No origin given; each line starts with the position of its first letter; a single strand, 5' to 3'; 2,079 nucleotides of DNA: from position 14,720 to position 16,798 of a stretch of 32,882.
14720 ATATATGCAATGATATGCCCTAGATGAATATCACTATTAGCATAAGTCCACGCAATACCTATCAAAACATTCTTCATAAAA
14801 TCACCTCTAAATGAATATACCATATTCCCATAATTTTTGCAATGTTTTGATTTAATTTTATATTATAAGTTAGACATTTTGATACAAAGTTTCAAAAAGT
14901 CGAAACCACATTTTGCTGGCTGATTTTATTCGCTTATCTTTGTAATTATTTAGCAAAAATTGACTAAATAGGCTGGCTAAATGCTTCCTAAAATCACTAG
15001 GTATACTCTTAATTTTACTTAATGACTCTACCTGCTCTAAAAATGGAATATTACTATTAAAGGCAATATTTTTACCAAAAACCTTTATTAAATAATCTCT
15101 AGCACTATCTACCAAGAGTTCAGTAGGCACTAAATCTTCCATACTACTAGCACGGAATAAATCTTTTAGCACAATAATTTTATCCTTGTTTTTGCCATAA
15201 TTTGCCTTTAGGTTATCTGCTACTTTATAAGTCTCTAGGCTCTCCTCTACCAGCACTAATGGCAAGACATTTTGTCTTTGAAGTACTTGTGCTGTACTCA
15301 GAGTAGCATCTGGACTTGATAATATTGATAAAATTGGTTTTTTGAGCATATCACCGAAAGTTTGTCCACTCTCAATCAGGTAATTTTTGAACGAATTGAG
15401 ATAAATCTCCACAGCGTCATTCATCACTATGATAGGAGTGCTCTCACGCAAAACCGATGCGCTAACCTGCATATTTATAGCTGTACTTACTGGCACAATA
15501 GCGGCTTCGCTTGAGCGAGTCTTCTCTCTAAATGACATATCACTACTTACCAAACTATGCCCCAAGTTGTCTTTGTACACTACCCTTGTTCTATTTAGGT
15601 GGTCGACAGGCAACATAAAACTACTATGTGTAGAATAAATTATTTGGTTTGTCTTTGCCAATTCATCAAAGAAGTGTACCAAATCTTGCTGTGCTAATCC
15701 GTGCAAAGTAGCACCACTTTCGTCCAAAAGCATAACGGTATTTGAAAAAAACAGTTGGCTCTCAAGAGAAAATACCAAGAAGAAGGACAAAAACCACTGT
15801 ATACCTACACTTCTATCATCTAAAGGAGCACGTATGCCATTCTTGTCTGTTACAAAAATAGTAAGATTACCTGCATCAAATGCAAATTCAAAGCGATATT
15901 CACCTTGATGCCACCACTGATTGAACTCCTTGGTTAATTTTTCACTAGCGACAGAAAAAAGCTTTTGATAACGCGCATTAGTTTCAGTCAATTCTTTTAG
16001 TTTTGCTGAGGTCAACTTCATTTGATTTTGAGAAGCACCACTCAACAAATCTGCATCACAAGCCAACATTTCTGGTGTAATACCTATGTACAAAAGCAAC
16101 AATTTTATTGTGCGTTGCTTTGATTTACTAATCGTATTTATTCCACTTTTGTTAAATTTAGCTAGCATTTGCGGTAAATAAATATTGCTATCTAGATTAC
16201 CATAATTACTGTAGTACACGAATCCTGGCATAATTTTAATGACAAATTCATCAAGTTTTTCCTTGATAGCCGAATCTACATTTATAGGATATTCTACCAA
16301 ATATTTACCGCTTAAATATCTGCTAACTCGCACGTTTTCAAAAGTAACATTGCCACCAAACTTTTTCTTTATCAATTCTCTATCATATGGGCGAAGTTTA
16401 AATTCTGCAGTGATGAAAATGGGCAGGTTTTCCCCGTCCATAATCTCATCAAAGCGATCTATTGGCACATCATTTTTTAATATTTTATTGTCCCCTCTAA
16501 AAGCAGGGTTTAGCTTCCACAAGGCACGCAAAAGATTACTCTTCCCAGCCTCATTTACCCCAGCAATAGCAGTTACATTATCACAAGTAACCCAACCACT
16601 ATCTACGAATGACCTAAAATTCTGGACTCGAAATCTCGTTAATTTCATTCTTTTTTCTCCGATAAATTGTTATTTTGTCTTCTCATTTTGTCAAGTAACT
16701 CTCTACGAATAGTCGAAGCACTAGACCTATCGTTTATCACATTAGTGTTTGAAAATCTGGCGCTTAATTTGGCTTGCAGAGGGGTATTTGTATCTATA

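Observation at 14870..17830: Translationally coupled cassette of a membrane-anchored disordered basic protein and an OLD-like ABC ATPase: candidate uncharacterised defence/abortive-infection module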

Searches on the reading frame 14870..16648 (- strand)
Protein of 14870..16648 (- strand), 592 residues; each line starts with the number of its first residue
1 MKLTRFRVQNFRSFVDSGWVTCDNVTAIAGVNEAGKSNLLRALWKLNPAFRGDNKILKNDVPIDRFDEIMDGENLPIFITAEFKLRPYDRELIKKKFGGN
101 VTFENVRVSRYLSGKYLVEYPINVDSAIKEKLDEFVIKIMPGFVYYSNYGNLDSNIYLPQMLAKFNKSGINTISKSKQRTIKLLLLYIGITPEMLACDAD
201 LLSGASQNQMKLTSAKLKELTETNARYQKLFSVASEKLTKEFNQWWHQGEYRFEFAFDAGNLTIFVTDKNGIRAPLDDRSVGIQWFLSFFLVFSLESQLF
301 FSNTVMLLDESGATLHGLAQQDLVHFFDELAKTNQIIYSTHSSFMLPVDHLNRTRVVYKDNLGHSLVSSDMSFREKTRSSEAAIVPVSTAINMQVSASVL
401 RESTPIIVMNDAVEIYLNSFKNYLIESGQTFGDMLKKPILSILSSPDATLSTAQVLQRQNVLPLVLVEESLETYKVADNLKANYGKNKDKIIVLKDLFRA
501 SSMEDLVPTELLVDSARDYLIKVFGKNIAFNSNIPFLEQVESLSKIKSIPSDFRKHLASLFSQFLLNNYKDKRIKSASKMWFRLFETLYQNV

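Call 4: search_protein_families(library=pfam, proteins=[window:14870-16648:-], max_evalue=0.1)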
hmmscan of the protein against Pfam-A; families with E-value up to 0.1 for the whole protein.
window:14870-16648:- (592 aa): 9 families
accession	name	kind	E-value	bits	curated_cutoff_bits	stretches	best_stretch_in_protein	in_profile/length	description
PF13175.12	AAA_15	-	1.3e-20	74.8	32.1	1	1-345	1-373/374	AAA ATPase domain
PF13304.12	AAA_21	-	4.9e-09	37.1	27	2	25-69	1-50/304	AAA domain, putative AbiEii toxin, Type IV TA system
PF02463.25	SMC_N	-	6.6e-08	32.7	40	1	3-46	2-48/220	RecF/RecN/SMC N terminal domain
PF13514.12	AAA_27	-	0.0032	17.5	22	1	1-46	1-49/206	AAA domain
PF12010.13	DUF3502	-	0.0071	17.2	24.4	1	139-181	22-64/69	Domain of unknown function (DUF3502)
PF13476.12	AAA_23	-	0.0079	17.3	27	1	7-43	3-39/201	AAA domain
PF13555.12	AAA_29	-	0.047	13.9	27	0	3-43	1-42/61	P-loop containing region of AAA domain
PF23735.1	KIF9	-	0.074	13.6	31.9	0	210-248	95-133/140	Kinesin-like protein KIF9 domain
PF00005.33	ABC_tran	-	0.084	13.9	25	0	22-61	10-49/137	ABC transporter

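Call 5: search_protein_families(library=padloc, proteins=[window:14870-16648:-], max_evalue=0.1)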
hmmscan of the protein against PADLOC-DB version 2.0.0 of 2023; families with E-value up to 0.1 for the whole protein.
window:14870-16648:- (592 aa): 77 families (the best 25 are shown)
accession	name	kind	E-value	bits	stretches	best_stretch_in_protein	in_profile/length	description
PDLC02979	AriA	-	1.8e-22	78.7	1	1-346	1-373/373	-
PDLC02335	AbiLi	-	1e-16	58.9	1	2-373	49-265/326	AbiLi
PDLC02358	Old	-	7.1e-15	52.8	2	302-377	284-360/578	Old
PDLC00289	PtuA1|PtuA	-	4.3e-13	47.1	1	234-370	181-316/404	AAA ATPase domain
PDLC04135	mad3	-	6.2e-12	43.7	1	2-355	1-335/374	mads_3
PDLC03878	NsnB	-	1.3e-11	42.9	1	3-374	2-301/345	-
PDLC04178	HEC-01A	-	2e-10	38.3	2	2-44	8-49/399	-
PDLC00067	GajA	-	5.1e-10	36.4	2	2-61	4-60/604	AAA ATPase domain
PDLC02981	AriAB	-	1.5e-09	35.1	2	207-346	231-377/694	-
PDLC02980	AriA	-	2.6e-09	35.5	2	25-64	1-43/304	-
PDLC00090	GajA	-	6.6e-09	33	1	1-88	1-87/659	AAA ATPase domain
PDLC00070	GajA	-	7.4e-09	32.7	1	1-76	1-77/596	AAA ATPase domain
PDLC00271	PtuA1|PtuA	-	1.2e-08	32.9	1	1-44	1-44/421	AAA ATPase domain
PDLC00072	GajA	-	1.8e-08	31.3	2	1-43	1-43/709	AAA ATPase domain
PDLC00278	PtuA1|PtuA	-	1.9e-08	32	2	1-86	1-94/436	AAA ATPase domain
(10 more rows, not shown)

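Call 6: search_protein_families(library=ncbifam, proteins=[window:14870-16648:-], max_evalue=0.001)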
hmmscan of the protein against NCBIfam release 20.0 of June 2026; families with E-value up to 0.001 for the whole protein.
window:14870-16648:- (592 aa): 5 families
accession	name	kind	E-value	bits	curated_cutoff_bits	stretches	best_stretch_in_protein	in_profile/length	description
NF002572.0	PRK02224.1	equivalog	5.1e-05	21.7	1087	1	1-43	1-43/888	DNA double-strand break repair ATPase Rad50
NF041760.1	PtuA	equivalog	9.2e-05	21.5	500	0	2-50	51-99/524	retron Ec78 anti-phage system effector ATPase PtuA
NF010680.0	PRK14079.1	equivalog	0.00014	21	386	1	1-43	1-43/349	recombination protein F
NF041035.1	Rad50_Halo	equivalog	0.00015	20.3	1000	1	1-43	1-43/883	DNA double-strand break repair ATPase Rad50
TIGR00611.2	recf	equivalog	0.0009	18.5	172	0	3-44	1-42/339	DNA replication/repair protein RecF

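Call 7: search_solved_structures(query=window:14870-16648:-, max_evalue=1, show_alignments=2)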
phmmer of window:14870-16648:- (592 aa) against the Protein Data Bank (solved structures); distinct sequences matched with E-value up to 1: 13.
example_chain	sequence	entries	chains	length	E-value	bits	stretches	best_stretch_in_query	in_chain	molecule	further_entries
6p74_A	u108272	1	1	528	3.1e-05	26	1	270-368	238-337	Putative ATP-dependent endonuclease of the OLD family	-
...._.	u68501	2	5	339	0.032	16.1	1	1-43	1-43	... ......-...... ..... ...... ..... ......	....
5z67_A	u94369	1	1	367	0.033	16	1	3-54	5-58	DNA replication and repair protein RecF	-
5z69_A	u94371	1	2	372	0.034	16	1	3-54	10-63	DNA replication and repair protein RecF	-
5z68_A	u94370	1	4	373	0.034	16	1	3-54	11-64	DNA replication and repair protein RecF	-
3qkt_A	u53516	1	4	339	0.042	15.7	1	1-43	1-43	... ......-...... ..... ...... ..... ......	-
4nck_A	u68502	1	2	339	0.049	15.5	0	1-43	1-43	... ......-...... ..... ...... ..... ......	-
4nch_A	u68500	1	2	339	0.087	14.6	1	1-43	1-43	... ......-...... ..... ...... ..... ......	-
3qku_A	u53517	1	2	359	0.1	14.4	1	1-44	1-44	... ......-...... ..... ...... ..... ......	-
1e69_A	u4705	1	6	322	0.23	13.2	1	1-77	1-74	CHROMOSOME SEGREGATION SMC PROTEIN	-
1us8_A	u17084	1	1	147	0.26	13.1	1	1-43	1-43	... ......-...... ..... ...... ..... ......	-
1f2t_A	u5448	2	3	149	0.26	13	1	1-43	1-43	RAD50 ABC-ATPASE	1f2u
3qkr_A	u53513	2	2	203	0.52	12.1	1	1-43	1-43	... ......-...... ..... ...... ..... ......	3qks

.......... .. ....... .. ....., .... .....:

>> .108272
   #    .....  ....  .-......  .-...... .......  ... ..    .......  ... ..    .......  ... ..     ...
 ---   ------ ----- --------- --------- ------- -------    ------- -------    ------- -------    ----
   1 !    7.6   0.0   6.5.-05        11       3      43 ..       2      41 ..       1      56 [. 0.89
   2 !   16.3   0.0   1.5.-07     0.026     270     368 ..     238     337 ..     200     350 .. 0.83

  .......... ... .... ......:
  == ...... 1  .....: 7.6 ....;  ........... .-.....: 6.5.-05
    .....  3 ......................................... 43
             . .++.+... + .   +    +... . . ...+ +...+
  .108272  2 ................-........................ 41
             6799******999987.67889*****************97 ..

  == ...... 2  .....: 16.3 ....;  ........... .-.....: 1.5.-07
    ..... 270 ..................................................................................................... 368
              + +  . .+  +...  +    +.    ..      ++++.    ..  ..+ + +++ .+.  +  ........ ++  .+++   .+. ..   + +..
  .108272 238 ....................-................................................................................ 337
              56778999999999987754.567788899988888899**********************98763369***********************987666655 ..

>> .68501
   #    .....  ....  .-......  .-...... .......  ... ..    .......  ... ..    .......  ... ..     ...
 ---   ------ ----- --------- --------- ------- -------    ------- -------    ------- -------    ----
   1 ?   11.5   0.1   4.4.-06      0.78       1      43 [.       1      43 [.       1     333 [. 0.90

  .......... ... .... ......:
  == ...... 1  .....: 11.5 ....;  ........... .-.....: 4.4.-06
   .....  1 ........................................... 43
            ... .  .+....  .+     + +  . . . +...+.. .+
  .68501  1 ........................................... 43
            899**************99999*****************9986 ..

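Call 8: find_homologous_proteins(query=window:14870-16648:-, max_evalue=0.001)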
Query window:14870-16648:- (592 aa): 425 proteins with E <= 0.001 among 8000 candidates; the best 120 are listed.
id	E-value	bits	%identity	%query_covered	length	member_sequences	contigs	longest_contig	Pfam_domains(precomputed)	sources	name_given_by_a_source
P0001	0.0e+0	1303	100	100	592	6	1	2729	PF13175.13,PF02463.26,PF13304.13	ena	-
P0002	0.0e+0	1027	78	99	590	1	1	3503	PF13175.13,PF02463.26,PF13304.13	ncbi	-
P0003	2.4e-291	985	75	100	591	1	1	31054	PF13175.13,PF02463.26,PF13304.13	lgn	-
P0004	7.3e-287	970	71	100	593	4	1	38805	PF13175.13,PF02463.26,PF13304.13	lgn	-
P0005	1.3e-283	960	70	100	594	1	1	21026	PF13175.13,PF02463.26,PF13304.13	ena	-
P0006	3.4e-279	945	70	99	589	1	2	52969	PF13175.13,PF02463.26,PF13304.13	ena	-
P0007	5.5e-278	941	70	99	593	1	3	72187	PF13175.13,PF02463.26,PF13304.13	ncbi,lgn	-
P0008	4.7e-275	932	69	99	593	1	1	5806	PF13175.13,PF02463.26,PF13304.13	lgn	-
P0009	1.0e-274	930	68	99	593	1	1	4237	PF13175.13,PF02463.26,PF13304.13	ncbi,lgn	-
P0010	1.2e-273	927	68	99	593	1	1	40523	PF13175.13,PF02463.26,PF13304.13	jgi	-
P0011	1.7e-273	926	68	100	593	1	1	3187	PF13175.13,PF02463.26,PF13304.13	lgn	-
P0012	5.6e-272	921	68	100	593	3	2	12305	PF13175.13,PF02463.26,PF13304.13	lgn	-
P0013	4.7e-268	908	68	100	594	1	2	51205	PF13175.13,PF02463.26,PF13304.13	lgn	-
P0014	1.6e-245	834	63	99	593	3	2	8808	PF13175.13,PF02463.26,PF13304.13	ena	-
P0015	5.7e-239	812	61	99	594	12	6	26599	PF13175.13,PF02463.26,PF13304.13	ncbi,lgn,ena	-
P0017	3.1e-228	777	60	95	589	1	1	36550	PF13175.13,PF02463.26,PF13304.13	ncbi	-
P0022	5.1e-223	760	57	99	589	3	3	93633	PF13175.13,PF02463.26,PF13304.13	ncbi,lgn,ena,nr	ncbi:MAG: AAA family ATPase [Clostridia bacterium]|nr:AAA family ATPase [Clostridia bacterium]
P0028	1.1e-207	709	54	100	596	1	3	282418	PF13175.13,PF02463.26,PF13304.13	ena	-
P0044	2.7e-183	629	49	99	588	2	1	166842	PF13175.13,PF02463.26,PF13304.13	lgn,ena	-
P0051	1.3e-178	613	49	99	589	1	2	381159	PF13175.13,PF02463.26,PF13304.13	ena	-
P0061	5.8e-175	601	49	98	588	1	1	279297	PF13175.13,PF02463.26,PF13304.13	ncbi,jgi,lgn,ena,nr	ncbi:MAG: ATP-binding protein [Firmicutes bacterium]|nr:ATP-binding protein [Bacillota bacterium]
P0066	1.7e-171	590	47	99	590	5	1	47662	PF13175.13,PF02463.26,PF13304.13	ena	-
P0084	2.2e-98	348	35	70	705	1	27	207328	PF13175.13,PF02463.26,PF13304.13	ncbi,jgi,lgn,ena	-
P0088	1.1e-97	346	36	99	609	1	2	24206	PF13175.13,PF02463.26,PF13304.13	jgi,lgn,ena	-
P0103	3.4e-95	338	36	99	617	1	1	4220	PF13175.13,PF02463.26,PF13304.13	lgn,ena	-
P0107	2.4e-94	335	39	86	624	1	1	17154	PF13175.13,PF13304.13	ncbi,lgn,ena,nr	ncbi:MAG: AAA family ATPase [Muribaculaceae bacterium]|nr:AAA family ATPase [Muribaculaceae bacteriu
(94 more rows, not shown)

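Call 10: find_encoding_contigs(protein=P0022, flank=7000, max_places=2)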
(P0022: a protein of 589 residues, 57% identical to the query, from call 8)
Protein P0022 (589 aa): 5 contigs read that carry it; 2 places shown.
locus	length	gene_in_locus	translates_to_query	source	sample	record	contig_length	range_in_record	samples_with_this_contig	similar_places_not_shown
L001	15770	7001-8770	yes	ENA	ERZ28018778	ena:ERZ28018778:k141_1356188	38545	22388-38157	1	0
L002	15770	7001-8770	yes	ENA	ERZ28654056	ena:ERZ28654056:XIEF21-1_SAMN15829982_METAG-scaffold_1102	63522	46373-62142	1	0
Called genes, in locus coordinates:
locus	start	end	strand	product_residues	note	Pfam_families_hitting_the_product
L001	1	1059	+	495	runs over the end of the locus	PF01554:MatE (weak), PF01943:Polysacc_synt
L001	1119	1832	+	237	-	PF04239:DUF421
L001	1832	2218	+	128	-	PF14276:DUF4363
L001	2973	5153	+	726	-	PF06480:FtsH_ext (weak), PF00004:AAA, PF07728:AAA_5 (weak), PF17862:AAA_lid_3, PF01434:Peptidase_M41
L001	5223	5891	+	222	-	-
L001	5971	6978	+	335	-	-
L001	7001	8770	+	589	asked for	PF02463:SMC_N, PF13175:AAA_15, PF13304:AAA_21 (faint)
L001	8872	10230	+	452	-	-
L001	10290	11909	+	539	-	PF00133:tRNA-synt_1, PF01406:tRNA-synt_1e (weak), PF09334:tRNA-synt_1g, PF01921:tRNA-synt_1f (faint), PF08264:Anticodon_1 (weak), PF19303:Anticodon_3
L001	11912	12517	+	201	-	PF00702:Hydrolase, PF13419:HAD_2, PF13242:Hydrolase_like (weak)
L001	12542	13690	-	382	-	PF01663:Phosphodiest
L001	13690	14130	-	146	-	PF06094:GGACT (weak)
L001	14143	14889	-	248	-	PF07947:YhhN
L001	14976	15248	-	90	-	PF01381:HTH_3, PF12844:HTH_19 (weak), PF13560:HTH_31 (weak)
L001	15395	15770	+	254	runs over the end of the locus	?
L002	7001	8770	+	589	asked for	PF02463:SMC_N, PF13175:AAA_15, PF13304:AAA_21 (faint)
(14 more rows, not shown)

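Call 11: find_encoding_contigs(protein=P0007, flank=7000, max_places=2)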
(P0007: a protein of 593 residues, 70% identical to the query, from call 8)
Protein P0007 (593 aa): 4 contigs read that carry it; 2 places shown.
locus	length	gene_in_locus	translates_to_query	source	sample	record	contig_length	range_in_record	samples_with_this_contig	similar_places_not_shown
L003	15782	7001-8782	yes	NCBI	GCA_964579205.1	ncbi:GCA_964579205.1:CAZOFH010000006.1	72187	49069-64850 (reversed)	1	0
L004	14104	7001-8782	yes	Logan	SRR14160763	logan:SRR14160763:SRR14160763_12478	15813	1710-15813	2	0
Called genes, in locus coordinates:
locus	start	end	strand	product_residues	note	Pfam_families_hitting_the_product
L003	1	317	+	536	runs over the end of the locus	PF03772:Competence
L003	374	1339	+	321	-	PF06144:DNA_pol3_delta, PF21694:DNA_pol3_delta_C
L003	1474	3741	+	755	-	PF00004:AAA, PF07728:AAA_5 (weak), PF17862:AAA_lid_3, PF01434:Peptidase_M41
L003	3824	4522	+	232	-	-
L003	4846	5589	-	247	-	PF07505:DUF5131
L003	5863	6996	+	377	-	-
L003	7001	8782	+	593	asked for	PF02463:SMC_N (faint), PF13175:AAA_15, PF13304:AAA_21 (faint)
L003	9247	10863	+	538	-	PF00133:tRNA-synt_1, PF01406:tRNA-synt_1e (weak), PF09334:tRNA-synt_1g, PF08264:Anticodon_1, PF19303:Anticodon_3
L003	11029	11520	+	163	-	-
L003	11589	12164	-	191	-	PF04138:GtrA_DPMS_TM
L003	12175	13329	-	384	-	PF01663:Phosphodiest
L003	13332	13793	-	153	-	PF06094:GGACT (weak)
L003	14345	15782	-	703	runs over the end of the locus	PF02629:CoA_binding, PF13380:CoA_binding_2, PF13607:Succ_CoA_lig, PF19045:Ligase_CoA_2, PF13549:ATP-grasp_5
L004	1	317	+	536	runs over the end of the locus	PF03772:Competence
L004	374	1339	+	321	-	PF06144:DNA_pol3_delta, PF21694:DNA_pol3_delta_C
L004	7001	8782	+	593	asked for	PF02463:SMC_N (faint), PF13175:AAA_15, PF13304:AAA_21 (faint)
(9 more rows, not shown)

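Call 12: find_encoding_contigs(protein=P0028, flank=7000, max_places=1)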
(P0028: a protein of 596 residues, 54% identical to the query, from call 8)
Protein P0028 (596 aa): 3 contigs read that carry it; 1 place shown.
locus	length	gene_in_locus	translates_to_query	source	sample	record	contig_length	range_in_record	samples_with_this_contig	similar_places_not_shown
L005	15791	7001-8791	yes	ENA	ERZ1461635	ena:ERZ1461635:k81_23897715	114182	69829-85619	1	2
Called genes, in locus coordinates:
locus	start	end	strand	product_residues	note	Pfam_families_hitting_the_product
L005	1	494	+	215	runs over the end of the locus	PF01936:NYN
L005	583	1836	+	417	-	PF00275:EPSP_synthase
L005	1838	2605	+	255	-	-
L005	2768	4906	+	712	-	PF00004:AAA, PF07728:AAA_5 (weak), PF13401:AAA_22 (faint), PF17862:AAA_lid_3, PF01434:Peptidase_M41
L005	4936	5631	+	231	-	-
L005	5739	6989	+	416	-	-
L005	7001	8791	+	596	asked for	PF02463:SMC_N, PF13175:AAA_15, PF13304:AAA_21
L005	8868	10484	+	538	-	PF00133:tRNA-synt_1, PF01406:tRNA-synt_1e (weak), PF09334:tRNA-synt_1g, PF01921:tRNA-synt_1f (weak), PF08264:Anticodon_1 (weak), PF19303:Anticodon_3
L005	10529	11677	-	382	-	PF01663:Phosphodiest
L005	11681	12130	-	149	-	-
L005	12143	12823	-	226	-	PF07947:YhhN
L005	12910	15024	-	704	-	PF02629:CoA_binding, PF13380:CoA_binding_2, PF13607:Succ_CoA_lig, PF19045:Ligase_CoA_2, PF13549:ATP-grasp_5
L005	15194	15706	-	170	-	PF07670:Gate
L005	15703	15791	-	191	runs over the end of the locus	PF07670:Gate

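Call 13: find_encoding_contigs(protein=P0061, flank=7000, max_places=1)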
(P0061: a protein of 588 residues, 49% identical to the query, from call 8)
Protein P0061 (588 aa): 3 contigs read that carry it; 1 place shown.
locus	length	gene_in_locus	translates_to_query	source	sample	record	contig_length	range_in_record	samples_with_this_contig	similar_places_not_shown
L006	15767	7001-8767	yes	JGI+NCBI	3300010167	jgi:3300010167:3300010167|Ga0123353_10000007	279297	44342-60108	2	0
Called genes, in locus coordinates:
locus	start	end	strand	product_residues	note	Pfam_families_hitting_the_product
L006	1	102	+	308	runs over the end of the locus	-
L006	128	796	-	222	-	PF02674:Colicin_V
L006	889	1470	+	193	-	PF06866:DUF1256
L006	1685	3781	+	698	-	PF00004:AAA, PF07728:AAA_5 (weak), PF17862:AAA_lid_3, PF01434:Peptidase_M41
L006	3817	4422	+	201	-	-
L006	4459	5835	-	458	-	PF01471:PG_binding_1, PF09374:PG_binding_3 (faint), PF01471:PG_binding_1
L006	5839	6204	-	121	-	PF11974:bMG3 (weak), PF13620:CarboxypepD_reg (weak)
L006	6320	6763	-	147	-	PF00383:dCMP_cyt_deam_1 (weak)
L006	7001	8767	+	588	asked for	PF02463:SMC_N (faint), PF13175:AAA_15, PF13304:AAA_21 (weak)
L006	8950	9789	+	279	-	PF13560:HTH_31 (weak), PF01381:HTH_3, PF00805:Pentapeptide (weak), PF13576:Pentapeptide_3 (faint), PF13599:Pentapeptide_4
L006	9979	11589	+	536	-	PF10396:TrmE_N, PF00009:GTP_EFTU (faint), PF12631:MnmE_helical, PF00350:Dynamin_N (faint), PF01926:MMR_HSR1, PF02421:FeoB_N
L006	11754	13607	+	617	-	PF01134:GIDA, PF07992:Pyr_redox_2 (weak), PF13738:Pyr_redox_3 (faint), PF21680:GIDA_C_1st, PF13932:SAM_GIDA_C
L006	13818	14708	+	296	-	PF06564:CBP_BcsQ, PF10609:ParA, PF13614:AAA_31, PF00142:Fer4_NifH, PF00448:SRP54 (faint), PF01656:CbiA, PF02374:ArsA_ATPase (weak), PF09140:MipZ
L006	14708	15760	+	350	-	PF02195:ParB_N, PF01381:HTH_3 (faint), PF17762:HTH_ParB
